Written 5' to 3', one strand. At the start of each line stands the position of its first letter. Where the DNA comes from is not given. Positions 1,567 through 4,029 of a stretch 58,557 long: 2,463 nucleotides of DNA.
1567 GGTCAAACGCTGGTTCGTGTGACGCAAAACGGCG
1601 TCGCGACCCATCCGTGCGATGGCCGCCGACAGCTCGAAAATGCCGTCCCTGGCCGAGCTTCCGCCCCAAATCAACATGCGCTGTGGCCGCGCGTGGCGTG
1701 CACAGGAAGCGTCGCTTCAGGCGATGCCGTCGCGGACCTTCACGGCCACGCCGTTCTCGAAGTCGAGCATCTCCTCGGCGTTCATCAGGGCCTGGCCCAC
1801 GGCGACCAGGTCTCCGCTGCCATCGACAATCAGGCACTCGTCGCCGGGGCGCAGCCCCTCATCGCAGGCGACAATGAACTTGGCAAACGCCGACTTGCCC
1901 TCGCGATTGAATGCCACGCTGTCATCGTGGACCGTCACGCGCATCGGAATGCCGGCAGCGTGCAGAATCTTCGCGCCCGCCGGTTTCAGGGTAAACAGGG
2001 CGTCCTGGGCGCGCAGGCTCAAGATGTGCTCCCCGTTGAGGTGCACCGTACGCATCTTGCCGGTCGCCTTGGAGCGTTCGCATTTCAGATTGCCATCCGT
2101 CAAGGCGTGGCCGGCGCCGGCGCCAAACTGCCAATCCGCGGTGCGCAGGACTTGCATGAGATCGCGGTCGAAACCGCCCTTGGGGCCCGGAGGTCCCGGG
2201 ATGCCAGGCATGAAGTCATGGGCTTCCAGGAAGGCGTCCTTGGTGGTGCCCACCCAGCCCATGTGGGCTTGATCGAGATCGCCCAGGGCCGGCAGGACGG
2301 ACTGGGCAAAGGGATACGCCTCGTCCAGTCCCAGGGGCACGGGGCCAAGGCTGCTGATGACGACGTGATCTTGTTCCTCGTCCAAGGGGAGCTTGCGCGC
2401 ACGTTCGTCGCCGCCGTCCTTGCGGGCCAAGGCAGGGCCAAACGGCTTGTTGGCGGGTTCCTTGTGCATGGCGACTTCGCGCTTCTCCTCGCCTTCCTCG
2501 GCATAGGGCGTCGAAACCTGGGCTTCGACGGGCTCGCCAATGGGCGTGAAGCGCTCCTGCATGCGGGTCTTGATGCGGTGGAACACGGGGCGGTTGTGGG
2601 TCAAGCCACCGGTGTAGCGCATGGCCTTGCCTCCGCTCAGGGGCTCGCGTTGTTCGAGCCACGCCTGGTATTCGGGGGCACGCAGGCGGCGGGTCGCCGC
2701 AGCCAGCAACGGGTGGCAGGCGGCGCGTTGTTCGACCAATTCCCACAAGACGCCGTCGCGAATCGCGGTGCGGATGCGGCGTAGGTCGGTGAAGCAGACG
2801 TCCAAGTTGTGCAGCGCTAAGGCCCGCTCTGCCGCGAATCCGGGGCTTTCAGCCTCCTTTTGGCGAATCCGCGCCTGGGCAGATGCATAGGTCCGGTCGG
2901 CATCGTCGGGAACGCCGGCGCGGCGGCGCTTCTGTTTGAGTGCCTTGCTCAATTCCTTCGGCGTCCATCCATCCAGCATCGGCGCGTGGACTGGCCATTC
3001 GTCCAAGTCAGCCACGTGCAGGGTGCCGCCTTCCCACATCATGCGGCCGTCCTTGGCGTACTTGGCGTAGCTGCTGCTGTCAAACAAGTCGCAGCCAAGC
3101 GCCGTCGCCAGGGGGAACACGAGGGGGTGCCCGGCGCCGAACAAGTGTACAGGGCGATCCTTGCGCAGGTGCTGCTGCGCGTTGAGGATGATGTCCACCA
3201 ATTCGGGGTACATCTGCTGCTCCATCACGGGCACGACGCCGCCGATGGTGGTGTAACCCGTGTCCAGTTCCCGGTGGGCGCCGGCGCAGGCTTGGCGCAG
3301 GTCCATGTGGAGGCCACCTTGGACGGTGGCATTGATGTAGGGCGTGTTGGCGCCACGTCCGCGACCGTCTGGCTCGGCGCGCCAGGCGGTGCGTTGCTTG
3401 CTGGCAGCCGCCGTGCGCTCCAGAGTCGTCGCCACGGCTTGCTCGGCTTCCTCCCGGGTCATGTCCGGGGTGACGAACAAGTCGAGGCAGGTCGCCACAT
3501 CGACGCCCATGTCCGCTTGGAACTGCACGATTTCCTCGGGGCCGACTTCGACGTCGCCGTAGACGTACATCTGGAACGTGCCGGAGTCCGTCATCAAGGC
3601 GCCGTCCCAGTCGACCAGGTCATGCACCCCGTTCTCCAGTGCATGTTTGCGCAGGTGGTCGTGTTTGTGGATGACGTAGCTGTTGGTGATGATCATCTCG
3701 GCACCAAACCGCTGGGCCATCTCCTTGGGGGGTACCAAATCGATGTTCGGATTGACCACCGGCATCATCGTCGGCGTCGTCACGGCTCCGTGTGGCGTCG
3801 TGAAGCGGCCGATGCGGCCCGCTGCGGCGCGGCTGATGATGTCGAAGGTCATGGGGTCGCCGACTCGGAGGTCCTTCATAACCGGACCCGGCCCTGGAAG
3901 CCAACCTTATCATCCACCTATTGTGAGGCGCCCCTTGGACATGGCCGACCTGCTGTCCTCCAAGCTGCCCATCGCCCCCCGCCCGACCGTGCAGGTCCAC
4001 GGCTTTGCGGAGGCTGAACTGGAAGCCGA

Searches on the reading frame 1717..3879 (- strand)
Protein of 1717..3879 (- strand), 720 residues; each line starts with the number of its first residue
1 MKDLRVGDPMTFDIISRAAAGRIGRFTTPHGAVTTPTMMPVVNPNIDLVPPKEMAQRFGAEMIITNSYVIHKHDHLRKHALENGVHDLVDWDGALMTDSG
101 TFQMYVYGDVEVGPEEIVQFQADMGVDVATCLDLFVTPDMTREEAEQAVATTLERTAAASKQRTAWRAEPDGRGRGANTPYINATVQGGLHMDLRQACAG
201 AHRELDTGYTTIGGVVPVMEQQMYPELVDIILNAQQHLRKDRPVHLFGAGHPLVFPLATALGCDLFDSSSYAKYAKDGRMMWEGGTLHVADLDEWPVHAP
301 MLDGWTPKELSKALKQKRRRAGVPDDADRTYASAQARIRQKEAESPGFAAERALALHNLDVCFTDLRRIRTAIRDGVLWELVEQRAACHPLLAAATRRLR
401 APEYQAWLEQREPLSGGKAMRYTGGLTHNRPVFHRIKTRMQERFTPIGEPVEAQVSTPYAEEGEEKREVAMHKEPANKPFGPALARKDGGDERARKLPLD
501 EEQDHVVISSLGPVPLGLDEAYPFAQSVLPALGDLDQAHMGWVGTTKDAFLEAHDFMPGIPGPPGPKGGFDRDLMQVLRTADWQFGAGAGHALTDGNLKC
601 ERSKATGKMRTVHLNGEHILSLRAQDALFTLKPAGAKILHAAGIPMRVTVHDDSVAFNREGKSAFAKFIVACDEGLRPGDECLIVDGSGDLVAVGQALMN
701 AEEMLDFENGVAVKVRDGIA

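Call 34: search_protein_families(library=pfam, proteins=[window:1717-3879:-], max_evalue=0.00001)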
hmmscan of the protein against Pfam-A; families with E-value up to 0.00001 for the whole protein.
window:1717-3879:- (720 aa): 3 families
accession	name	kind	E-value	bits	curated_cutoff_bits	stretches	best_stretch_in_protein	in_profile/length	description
PF01702.25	TGT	-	2.5e-70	237.8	26.3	1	21-389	3-355/357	Queuine tRNA-ribosyltransferase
PF14810.12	TGT_C2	-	3.2e-21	75.8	25.3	1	577-642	3-68/72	Patch-forming domain C2 of tRNA-guanine transglycosylase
PF01472.26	PUA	-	1.6e-18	66.8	24.8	1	647-718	2-73/74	PUA domain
